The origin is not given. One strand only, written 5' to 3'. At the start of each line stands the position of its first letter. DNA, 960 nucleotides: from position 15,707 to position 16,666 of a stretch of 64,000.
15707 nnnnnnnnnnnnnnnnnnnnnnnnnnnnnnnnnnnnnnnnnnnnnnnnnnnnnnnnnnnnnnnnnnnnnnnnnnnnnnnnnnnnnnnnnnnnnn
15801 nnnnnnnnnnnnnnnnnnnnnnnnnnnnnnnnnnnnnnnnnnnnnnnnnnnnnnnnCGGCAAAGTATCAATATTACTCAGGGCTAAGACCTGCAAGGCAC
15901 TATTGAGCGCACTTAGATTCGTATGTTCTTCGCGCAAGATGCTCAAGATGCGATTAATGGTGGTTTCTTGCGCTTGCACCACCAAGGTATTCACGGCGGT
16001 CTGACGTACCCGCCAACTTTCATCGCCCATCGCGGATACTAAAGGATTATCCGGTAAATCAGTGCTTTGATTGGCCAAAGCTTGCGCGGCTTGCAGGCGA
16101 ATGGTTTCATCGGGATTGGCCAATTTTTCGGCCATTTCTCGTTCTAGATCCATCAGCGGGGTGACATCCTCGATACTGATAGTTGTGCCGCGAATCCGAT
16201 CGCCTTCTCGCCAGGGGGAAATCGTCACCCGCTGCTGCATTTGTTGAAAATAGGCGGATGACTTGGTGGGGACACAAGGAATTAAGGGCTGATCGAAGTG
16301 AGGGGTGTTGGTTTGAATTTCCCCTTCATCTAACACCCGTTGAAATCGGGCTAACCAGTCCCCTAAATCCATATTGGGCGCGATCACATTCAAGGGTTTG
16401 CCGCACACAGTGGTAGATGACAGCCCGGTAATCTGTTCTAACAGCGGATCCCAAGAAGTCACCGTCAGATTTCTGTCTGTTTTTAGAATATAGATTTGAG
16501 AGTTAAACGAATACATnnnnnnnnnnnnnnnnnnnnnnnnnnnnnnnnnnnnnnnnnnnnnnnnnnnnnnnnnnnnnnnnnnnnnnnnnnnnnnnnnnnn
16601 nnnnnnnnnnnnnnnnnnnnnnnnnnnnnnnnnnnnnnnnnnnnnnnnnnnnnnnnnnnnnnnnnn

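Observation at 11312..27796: Composite chemosensory super-locus: FrzF-like CheR-TPR, tandem CheW, CheY, CheA, CheW and a soluble PilJ-like MCP, followed by a HEAT-cheR-cheB unit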

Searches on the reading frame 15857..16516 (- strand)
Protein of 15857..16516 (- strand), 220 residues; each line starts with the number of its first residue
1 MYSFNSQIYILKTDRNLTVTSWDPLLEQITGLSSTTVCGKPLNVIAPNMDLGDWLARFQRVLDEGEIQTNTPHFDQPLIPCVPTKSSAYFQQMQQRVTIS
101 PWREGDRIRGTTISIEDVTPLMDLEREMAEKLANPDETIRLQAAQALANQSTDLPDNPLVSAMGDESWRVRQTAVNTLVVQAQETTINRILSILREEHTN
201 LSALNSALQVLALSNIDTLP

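Call 61: search_protein_families(library=pfam, alignment_id=A1, max_evalue=0.01)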
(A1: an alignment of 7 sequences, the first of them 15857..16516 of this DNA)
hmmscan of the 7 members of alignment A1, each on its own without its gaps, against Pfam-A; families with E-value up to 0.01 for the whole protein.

A. member 1, window:15857-16516:- (220 aa): 2 families
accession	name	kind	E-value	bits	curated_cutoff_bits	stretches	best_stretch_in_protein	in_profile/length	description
PF13646.12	HEAT_2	-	1.3e-06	29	27.7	1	130-199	6-76/88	HEAT repeats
PF02985.28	HEAT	-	2.4e-06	27.7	23.5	1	158-179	4-25/31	HEAT repeat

B. families by the number of members that match (of 7 scanned): 5 families
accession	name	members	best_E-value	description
PF13646.12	HEAT_2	7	2.4e-11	HEAT repeats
PF08448.16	PAS_4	6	1.5e-09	PAS fold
PF02985.28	HEAT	6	2.3e-06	HEAT repeat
PF00989.32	PAS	6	2.3e-05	PAS fold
PF03130.22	HEAT_PBS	1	0.0015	PBS lyase HEAT-like repeat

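Call 68: predict_structure(protein=window:15857-16516:-)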
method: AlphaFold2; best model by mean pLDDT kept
length: 220 residues; sequences in the alignment: 1
mean_pLDDT: 42.5   pTM: 0.24
mean pLDDT of the five models: 42.5, 40.6, 38.1, 33.2, 30.4
residues with pLDDT >= 90: 0; 70-90: 22; 50-70: 45; < 50: 153
segments of 3 or more residues with pLDDT < 50: 1-127, 153-167, 169-171
pLDDT, mean of each block of 10 residues (from residue 1): 27 29 35 28 29 43 31 25 28 26 25 31 47 56 55 46 46 52 62 78 80 58
secondary structure, 60 per line:
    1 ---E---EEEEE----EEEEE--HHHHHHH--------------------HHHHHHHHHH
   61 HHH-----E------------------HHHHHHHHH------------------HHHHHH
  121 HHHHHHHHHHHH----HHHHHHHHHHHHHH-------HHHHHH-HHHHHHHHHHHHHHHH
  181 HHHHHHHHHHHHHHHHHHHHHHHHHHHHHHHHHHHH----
elements in order: E8-12 E17-21 H24-30 H51-63 H88-96 H115-132 H137-150 H158-163 H165-216
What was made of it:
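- Tried and rejected: AlphaFold of the HEAT N-terminus from a single sequence. pLDDT was 42, which is unusable (call 68).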

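Call 72: find_related_loci(query=A1, collection=metagenome_contigs, flank=10000)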
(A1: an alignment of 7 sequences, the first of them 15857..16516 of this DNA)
Query A1 (220 aa) in metagenome_contigs; peptide patterns used: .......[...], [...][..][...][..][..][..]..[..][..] (x = any residue, [..] = any of these).
554 stretches matched a pattern; 129 encode a relative of the query (tblastn E <= 1e-3); the best 80 are kept; 80 distinct loci.
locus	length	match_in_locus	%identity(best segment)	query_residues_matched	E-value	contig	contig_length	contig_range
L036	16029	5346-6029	86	1-220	7e-131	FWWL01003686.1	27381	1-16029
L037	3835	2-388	83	92-220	2e-65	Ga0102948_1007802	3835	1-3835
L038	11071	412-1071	49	7-219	4e-63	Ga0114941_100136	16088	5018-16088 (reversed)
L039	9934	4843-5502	49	7-219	4e-63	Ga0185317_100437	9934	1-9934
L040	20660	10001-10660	45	1-220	3e-58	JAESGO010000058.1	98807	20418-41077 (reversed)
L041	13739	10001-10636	46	5-218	1e-57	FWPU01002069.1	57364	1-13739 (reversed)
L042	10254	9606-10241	45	8-219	8e-57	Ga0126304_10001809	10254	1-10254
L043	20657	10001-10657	44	1-219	5e-56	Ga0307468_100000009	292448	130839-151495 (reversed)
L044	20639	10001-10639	47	6-220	3e-55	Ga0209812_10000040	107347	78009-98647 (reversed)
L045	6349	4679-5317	43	6-219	6e-55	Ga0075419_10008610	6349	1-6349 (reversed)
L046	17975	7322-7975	43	1-220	1e-53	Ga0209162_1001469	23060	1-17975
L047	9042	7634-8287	43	1-220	1e-53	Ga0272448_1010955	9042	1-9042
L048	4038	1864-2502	42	6-219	3e-53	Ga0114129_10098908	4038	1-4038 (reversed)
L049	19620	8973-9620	42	3-219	2e-53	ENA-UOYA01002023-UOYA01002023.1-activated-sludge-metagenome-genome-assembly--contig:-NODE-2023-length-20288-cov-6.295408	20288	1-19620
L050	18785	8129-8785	45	1-219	4e-53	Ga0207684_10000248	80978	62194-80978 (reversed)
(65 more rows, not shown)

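Call 86: search_protein_representatives(protein=window:15857-16516:-)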
Query: 220 residues. Proteins with E-value up to 0.001 (for the whole library): 1417; up to 1e-10: 273; up to 1e-30: 78. The best 150 are listed.
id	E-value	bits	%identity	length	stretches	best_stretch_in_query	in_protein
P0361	9.9e-109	378.1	69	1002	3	19-220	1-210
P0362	9.3e-60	218.2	38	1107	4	8-220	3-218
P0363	1.4e-54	201.3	45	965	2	6-220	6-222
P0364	3.7e-49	183.6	41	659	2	12-219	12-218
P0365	4.2e-47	176.8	35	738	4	9-219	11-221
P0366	6.9e-47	176.2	38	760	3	13-220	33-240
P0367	8.3e-45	169.4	34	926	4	7-217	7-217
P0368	1.1e-44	168.9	41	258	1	10-220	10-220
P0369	4.2e-44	167.1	35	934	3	8-218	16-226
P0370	8.6e-44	166.0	39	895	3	13-220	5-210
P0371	1.0e-43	165.8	43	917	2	5-220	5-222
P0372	1.3e-42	162.2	39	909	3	9-220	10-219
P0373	1.3e-42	162.2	43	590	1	10-219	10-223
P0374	1.7e-42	161.8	40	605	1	9-219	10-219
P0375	2.0e-42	161.6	38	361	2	7-219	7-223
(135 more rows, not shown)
